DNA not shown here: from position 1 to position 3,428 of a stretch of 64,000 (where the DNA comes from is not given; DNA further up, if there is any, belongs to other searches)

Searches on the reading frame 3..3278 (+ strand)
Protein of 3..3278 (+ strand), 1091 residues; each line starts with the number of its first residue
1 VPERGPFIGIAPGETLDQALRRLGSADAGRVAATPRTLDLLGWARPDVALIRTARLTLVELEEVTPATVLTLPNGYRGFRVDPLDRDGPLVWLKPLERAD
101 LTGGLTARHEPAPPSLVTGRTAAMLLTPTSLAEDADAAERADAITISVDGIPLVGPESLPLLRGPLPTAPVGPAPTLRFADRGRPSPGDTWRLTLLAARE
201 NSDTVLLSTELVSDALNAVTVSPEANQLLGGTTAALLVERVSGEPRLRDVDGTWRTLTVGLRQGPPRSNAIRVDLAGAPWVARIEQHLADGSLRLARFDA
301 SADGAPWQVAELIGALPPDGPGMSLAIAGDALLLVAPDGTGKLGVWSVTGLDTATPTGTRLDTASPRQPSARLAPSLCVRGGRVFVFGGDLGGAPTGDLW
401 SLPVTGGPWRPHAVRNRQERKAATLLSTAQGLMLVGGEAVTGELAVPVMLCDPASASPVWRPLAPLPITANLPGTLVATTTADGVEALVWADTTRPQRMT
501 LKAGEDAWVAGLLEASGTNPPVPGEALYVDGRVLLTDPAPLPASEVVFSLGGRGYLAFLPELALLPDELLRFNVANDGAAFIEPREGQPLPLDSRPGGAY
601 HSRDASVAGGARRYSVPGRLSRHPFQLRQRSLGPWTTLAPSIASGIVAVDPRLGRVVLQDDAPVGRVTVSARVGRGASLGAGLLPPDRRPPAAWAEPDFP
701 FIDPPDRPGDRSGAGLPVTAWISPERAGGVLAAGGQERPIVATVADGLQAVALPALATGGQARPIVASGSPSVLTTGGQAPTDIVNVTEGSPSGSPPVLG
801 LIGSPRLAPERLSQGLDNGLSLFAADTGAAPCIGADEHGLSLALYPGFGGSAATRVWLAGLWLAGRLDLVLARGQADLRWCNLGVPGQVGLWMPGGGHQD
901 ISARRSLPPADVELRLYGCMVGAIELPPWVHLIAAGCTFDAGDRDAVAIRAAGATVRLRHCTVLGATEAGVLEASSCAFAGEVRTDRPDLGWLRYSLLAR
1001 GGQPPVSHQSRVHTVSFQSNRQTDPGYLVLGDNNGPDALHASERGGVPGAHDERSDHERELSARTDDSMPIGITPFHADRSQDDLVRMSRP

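Call 15: search_protein_families(library=pfam, proteins=[window:3-3278:+], max_evalue=1)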
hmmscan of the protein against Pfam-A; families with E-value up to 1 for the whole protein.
window:3-3278:+ (1091 aa): 3 families
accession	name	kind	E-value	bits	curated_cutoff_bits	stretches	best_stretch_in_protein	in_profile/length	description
PF24681.1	Kelch_KLHDC2_KLHL20_DRC7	-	4.7e-06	26.5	50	1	347-438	80-172/221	KLHDC2/KLHL20/DRC7 Kelch-repeats domain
PF24981.1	Beta-prop_ATRN-LZTR1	-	0.0075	16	50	1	365-423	33-93/289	Attractin/LZTR1 beta-propeller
PF13964.12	Kelch_6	-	0.015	15.7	25.3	0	372-400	2-31/50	Kelch motif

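Call 17: find_related_loci(query=window:3-3278:+, collection=genome_contigs, flank=10000)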
Query window:3-3278:+ (1091 aa) in genome_contigs; peptide patterns used: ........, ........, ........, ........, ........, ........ (x = any residue, [..] = any of these).
600 stretches matched a pattern (row limit reached: there are more); 7 encode a relative of the query (tblastn E <= 1e-3); 5 distinct loci.
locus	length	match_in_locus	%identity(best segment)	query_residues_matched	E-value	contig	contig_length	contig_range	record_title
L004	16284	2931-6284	88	1-1090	0e+0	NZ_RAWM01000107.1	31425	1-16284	Corallococcus interemptor strain AB047A NODE_107_31478_cov_59.6206_ID_8133, whole genome shotgun sequence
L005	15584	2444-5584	83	1-1090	0e+0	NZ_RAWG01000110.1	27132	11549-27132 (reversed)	Corallococcus sicarius strain CA040B NODE_110_27132_cov_33.1816, whole genome shotgun sequence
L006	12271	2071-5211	89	1-1090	0e+0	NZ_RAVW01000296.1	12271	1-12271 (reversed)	Corallococcus exercitus strain AB043A NODE_296_12271_cov_7.29142_ID_16965, whole genome shotgun sequence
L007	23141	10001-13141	81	1-1090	0e+0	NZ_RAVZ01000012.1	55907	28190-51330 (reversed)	Corallococcus terminator strain CA054A NODE_12_55907_cov_24.4451, whole genome shotgun sequence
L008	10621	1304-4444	83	1-1090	0e+0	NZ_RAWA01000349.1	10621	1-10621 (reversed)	Corallococcus sp. CA053C NODE_349_10621_cov_18.5867, whole genome shotgun sequence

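Call 21: search_protein_families(library=pfam, proteins=[L007:3-392:+, L007:608-1351:+, L007:1281-2822:+, L007:2707-6966:+, L007:6528-9509:+, L007:8648-13147:+, L007:21358-22560:+, L004:13895-14248:+], max_evalue=0.01)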
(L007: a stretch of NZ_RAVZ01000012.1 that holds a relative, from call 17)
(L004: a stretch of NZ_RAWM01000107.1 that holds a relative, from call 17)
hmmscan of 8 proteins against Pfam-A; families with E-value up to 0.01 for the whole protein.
L007:3-392:+ (129 aa): 1 family
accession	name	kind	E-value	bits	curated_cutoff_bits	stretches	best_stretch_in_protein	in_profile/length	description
PF20546.3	DUF6760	-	0.00063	20.2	27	1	80-113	8-41/89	Family of unknown function (DUF6760)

L007:608-1351:+ (247 aa): 1 family
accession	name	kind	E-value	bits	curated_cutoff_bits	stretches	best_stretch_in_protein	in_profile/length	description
PF19266.4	CIS_tube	-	3.1e-05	24.2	27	1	31-190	9-147/158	Contractile injection system tube protein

L007:1281-2822:+ (513 aa): 1 family
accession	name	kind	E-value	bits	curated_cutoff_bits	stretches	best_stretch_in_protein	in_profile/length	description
PF05954.17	Phage_GPD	-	0.0032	17.1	30.1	1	181-310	26-147/305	Phage tail baseplate hub (GPD)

L007:2707-6966:+ (1419 aa): 1 family
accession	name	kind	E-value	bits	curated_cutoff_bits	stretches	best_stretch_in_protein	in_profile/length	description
PF04865.19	Baseplate_J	-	0.0013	18.5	21.1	1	1188-1331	92-233/255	Baseplate J-like protein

L007:6528-9509:+ (993 aa): 0 families

L007:8648-13147:+ (1499 aa): 3 families
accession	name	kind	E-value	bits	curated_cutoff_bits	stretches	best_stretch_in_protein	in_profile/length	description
PF09684.15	Tail_P2_I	-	4.6e-06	27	20.6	1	313-404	7-96/139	Phage tail protein (Tail_P2_I)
PF24681.1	Kelch_KLHDC2_KLHL20_DRC7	-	1.8e-05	24.6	50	1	805-889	87-173/221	KLHDC2/KLHL20/DRC7 Kelch-repeats domain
PF24981.1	Beta-prop_ATRN-LZTR1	-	0.0013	18.5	50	1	815-873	32-92/289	Attractin/LZTR1 beta-propeller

L007:21358-22560:+ (400 aa): 3 families
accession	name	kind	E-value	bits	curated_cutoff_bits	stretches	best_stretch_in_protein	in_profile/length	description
PF04717.18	Phage_base_V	-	1.2e-24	86.8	23.8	1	26-100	1-75/75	Type VI secretion system/phage-baseplate injector OB domain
PF22178.3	Gp5_trimer_C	-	1.4e-07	32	30.9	1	177-246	36-105/112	Bacteriophage T4 gp5 C-terminal trimerisation domain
PF06715.18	Gp5_C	-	0.0051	17.3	20.4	1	214-237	1-24/24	Gp5 C-terminal repeat (3 copies)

L004:13895-14248:+ (117 aa): 0 families

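Call 50: find_homologous_proteins(query=L007:608-1351:+, max_evalue=1e-10)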
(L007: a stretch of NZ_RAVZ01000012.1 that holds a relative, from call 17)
Query L007:608-1351:+ (247 aa): 145 proteins with E <= 1e-10 among 1713 candidates; the best 120 are listed.
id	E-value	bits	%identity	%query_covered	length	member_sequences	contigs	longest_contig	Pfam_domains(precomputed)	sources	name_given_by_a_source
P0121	4.0e-150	516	100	98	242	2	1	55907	-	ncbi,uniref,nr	ncbi:hypothetical protein [Corallococcus terminator]|uniref:Uncharacterized protein n=1 Tax=Coralloc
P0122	6.9e-145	499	97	98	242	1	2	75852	PF19266.5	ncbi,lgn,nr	ncbi:MAG: hypothetical protein EOO71_01540 [Myxococcaceae bacterium]|nr:MAG: hypothetical protein EO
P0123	4.9e-142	489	95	98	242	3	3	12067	PF19266.5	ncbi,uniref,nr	ncbi:hypothetical protein D7Y13_29325 [Corallococcus praedator]|uniref:Uncharacterized protein n=1 T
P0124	8.9e-132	456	88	97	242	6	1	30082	PF19266.5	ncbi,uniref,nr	ncbi:hypothetical protein D7V97_12905 [Corallococcus sp. CA053C]|uniref:CIS tube protein n=1 Tax=Cor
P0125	5.4e-131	453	89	97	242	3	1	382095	PF19266.5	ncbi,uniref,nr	ncbi:hypothetical protein JYK02_35550 [Corallococcus macrosporus]|uniref:Contractile injection syste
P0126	2.4e-130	451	88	98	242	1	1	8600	PF19266.5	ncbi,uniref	ncbi:hypothetical protein [Corallococcus sp. 4LFB]|uniref:CIS tube protein n=1 Tax=Corallococcus sp.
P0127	1.1e-129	449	88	97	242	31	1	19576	PF19266.5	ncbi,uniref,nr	ncbi:CIS tube protein [Corallococcus exercitus]|uniref:Contractile injection system tube protein N-t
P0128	1.3e-129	449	88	97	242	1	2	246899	PF19266.5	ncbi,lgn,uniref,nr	ncbi:hypothetical protein KH5H1_74660 [Corallococcus caeni]|uniref:CIS tube protein n=1 Tax=Coralloc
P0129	6.3e-102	358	73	94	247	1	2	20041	PF19266.5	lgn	-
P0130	8.8e-80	286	63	95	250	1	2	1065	PF19266.5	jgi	jgi:hypothetical protein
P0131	1.1e-79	285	64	95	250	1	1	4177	PF19266.5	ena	-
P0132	6.9e-78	279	61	95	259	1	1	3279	PF19266.5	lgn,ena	-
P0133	5.5e-76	273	60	96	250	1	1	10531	PF19266.5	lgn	-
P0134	6.6e-72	260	58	93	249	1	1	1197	PF19266.5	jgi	jgi:hypothetical protein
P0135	1.3e-69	252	57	93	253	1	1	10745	PF19266.5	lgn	-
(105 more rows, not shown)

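Call 51: find_encoding_contigs(protein=P0125, flank=10000, max_places=1)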
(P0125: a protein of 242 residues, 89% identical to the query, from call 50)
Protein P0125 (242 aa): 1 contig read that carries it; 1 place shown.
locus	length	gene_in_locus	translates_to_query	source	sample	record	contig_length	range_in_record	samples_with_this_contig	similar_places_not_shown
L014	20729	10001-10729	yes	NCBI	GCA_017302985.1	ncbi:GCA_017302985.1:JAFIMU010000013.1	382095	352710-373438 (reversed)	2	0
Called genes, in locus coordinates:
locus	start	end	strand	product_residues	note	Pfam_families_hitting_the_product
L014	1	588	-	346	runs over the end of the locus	-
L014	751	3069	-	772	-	PF13188:PAS_8 (faint), PF13596:PAS_10 (faint), PF08448:PAS_4, PF00989:PAS (weak), PF08447:PAS_3, PF08448:PAS_4 (weak), PF00512:HisKA, PF02518:HATPase_c, +1 more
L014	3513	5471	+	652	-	-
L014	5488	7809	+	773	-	PF04984:Phage_sheath_1, PF17482:Phage_sheath_1C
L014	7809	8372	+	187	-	PF06841:Phage_T4_gp19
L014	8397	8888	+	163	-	PF06841:Phage_T4_gp19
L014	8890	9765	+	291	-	-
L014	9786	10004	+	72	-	-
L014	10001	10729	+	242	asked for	PF19266:CIS_tube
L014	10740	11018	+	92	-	-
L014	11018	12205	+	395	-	-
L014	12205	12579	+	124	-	PF04965:GPW_gp25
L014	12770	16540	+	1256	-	-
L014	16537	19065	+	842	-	-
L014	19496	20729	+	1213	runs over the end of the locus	PF09684:Tail_P2_I (weak)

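Call 54: find_homologous_proteins(query=L014:3513-5471:+, max_evalue=0.00001)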
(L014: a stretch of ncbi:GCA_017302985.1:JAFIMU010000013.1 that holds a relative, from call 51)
Query L014:3513-5471:+ (652 aa): 28 proteins with E <= 0.00001 among 8000 candidates.
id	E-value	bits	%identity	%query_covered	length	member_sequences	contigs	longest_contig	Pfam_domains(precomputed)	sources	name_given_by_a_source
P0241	0.0e+0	1406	100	100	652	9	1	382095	-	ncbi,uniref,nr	ncbi:hypothetical protein JYK02_35580 [Corallococcus macrosporus]|uniref:Uncharacterized protein n=1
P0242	0.0e+0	1260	88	100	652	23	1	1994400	-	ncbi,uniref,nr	ncbi:hypothetical protein JYJ95_33165 [Corallococcus exiguus]|uniref:hypothetical protein n=1 Tax=Co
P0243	0.0e+0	1249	88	100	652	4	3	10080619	-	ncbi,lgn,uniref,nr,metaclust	ncbi:hypothetical protein COCOR_03262 [Corallococcus coralloides DSM 2259]|uniref:Uncharacterized pr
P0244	0.0e+0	1234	87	100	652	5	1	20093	-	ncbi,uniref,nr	ncbi:hypothetical protein [Corallococcus interemptor]|uniref:hypothetical protein n=1 Tax=Corallococ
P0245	0.0e+0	1224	88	98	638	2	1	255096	-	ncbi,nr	ncbi:hypothetical protein D7X30_26105 [Corallococcus sp. AB011P]|nr:hypothetical protein D7X30_26105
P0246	0.0e+0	1206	85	100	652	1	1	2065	-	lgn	-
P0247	0.0e+0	1159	82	100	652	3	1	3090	-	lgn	-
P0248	0.0e+0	1148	82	100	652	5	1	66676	-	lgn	-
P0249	0.0e+0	1144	81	100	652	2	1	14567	-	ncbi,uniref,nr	ncbi:hypothetical protein [Corallococcus llansteffanensis]|uniref:Uncharacterized protein n=1 Tax=Co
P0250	0.0e+0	1142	81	100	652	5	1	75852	-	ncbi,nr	ncbi:MAG: hypothetical protein EOO71_01510 [Myxococcaceae bacterium]|nr:MAG: hypothetical protein EO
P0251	5.2e-279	945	69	100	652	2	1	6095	-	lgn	-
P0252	4.4e-219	748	80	68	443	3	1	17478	-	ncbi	ncbi:hypothetical protein, partial [Corallococcus terminator]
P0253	8.7e-211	720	80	66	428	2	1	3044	-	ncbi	ncbi:hypothetical protein, partial [Corallococcus sp. CA031C]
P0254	1.7e-181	623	50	99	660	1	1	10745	-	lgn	-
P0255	3.8e-180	619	49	99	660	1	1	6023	-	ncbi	-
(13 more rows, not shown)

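Call 65: predict_structure(alignment_id=A2)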
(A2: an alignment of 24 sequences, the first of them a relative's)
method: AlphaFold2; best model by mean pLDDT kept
length: 652 residues; sequences in the alignment: 24
mean_pLDDT: 76.5   pTM: 0.67
mean pLDDT of the five models: 76.5, 74.8, 72.8, 68.2, 67.7
residues with pLDDT >= 90: 209; 70-90: 250; 50-70: 107; < 50: 86
segments of 3 or more residues with pLDDT < 50: 1-4, 30-34, 61-65, 213-221, 502-505, 574-578, 603-652
pLDDT, mean of each block of 10 residues (from residue 1): 55 61 60 53 69 54 58 91 94 93 93 86 93 92 91 89 86 81 91 93 80 42 70 78 65 62 90 84 84 79 87 84 93 71 72 93 93 88 95 94 87 94 94 88 87 87 89 84 91 88 52 71 81 72 85 91 85 50 62 74 43 28 31 35 42 30
secondary structure, 60 per line:
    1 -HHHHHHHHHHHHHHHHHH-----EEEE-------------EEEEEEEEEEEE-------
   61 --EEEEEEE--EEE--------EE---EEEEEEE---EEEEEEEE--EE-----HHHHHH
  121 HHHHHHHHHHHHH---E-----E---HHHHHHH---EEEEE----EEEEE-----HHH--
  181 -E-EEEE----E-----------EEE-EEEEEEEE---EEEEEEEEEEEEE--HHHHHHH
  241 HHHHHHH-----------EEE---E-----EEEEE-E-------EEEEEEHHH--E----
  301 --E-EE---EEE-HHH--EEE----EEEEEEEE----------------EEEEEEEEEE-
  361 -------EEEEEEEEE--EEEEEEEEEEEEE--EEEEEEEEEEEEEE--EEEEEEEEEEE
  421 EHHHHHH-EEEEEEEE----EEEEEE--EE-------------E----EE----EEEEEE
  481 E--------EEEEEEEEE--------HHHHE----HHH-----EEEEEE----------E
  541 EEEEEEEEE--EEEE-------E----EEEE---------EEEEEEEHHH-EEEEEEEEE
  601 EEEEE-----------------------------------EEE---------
elements in order: H2-19 E25-28 E42-53 E63-69 E72-74 E88-94 E98-105 H115-133 H147-153 E157-161 E166-170 E184-187 E204-206 E208-215 E219-231 H234-247 E259-261 E271-275 E285-290 E310-312 E319-321 E326-333 E350-359 E368-376 E379-391 E394-407 E410-421 H422-427 E429-436 E441-446 E475-481 E490-498 H507-510 E524-529 E540-549 E552-555 E568-571 E581-587 E592-605 E641-643

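Call 67: fold_search(model_id=the predicted structure, library=pdb)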
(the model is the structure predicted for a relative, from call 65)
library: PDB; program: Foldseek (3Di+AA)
matches with E <= 10: 807; with E <= 0.001: 100
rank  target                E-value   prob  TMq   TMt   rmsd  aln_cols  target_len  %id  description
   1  5lr0_A                1.3e-08  1.00  0.23  0.36  15.2       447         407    7  Binding domain of Botulinum Neurotoxin DC in complex with SialylT (released 2017-08-30)
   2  4isq_A                2.7e-08  1.00  0.24  0.37  14.8       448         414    8  Binding domain of Botulinum neurotoxin DC in complex with human synaptotagmin I (released 2013-08-14)
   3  5lr0_B                8.1e-08  1.00  0.24  0.36  15.3       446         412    8  Binding domain of Botulinum Neurotoxin DC in complex with SialylT (released 2017-08-30)
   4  9qc7_B                9.5e-08  1.00  0.23  0.14  17.0       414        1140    8  BoNT-NTNH complex from Clostridium botulinum Serotype B1 (released 2025-09-10)
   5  3azv_A                1.1e-07  1.00  0.23  0.35  15.6       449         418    8  Crystal structure of the receptor binding domain (released 2011-12-28)
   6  4isq_B                1.4e-07  1.00  0.22  0.33  15.4       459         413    7  Binding domain of Botulinum neurotoxin DC in complex with human synaptotagmin I (released 2013-08-14)
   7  3n7l                  1.6e-07  1.00  0.22  0.33  15.5       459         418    8  Crystal structure of botulinum neurotoxin serotype D/C VPI 5993 binding domain (released 2010-09-08)
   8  3n7k_B                1.6e-07  1.00  0.22  0.32  15.5       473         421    6  Crystal structure of botulinum neurotoxin serotype C1 binding domain (released 2010-09-08)
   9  3r4u_A                2.1e-07  1.00  0.23  0.34  15.9       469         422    6  Cell entry of botulinum neurotoxin type C is dependent upon interaction with two ganglioside molecules (released 2011-06-08)
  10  4fvv_B                2.6e-07  1.00  0.22  0.32  16.1       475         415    8  Crystal structure of HCR/D-Sa-GBL1/C (released 2012-10-24)
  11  9qc8_B                3.0e-07  1.00  0.20  0.12  16.0       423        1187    7  BoNT-NTNH-HA70 complex from Clostridium botulinum Serotype B1 (released 2025-09-10)
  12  5moy_A                6.7e-07  1.00  0.26  0.39  16.8       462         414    7  Crystal structure of the BoNT/A2 receptor-binding domain in complex with the luminal domain of its neuronal receptor S (released 2017-03-15)
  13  6f0o                  9.3e-07  1.00  0.25  0.38  15.2       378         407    8  Botulinum neurotoxin A3 Hc domain (released 2018-01-10)
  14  9qco_A                1.1e-06  1.00  0.19  0.13  11.8       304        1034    8  NTNH-HA70 complex from Clostridium botulinum Serotype B1 (released 2025-09-10)
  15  3vuo                  1.6e-06  1.00  0.22  0.14  19.8       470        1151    8  Crystal structure of nontoxic nonhemagglutinin subcomponent (NTNHA) from clostridium botulinum serotype D strain 4947 (released 2012-09-19)
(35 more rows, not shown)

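Call 89: search_protein_families(library=phrogs, proteins=[window:3-3278:+, P0242], max_evalue=0.01)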
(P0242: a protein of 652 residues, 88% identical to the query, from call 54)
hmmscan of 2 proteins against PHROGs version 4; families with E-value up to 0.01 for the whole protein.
window:3-3278:+ (1091 aa): 0 families

P0242 (652 aa): 0 families
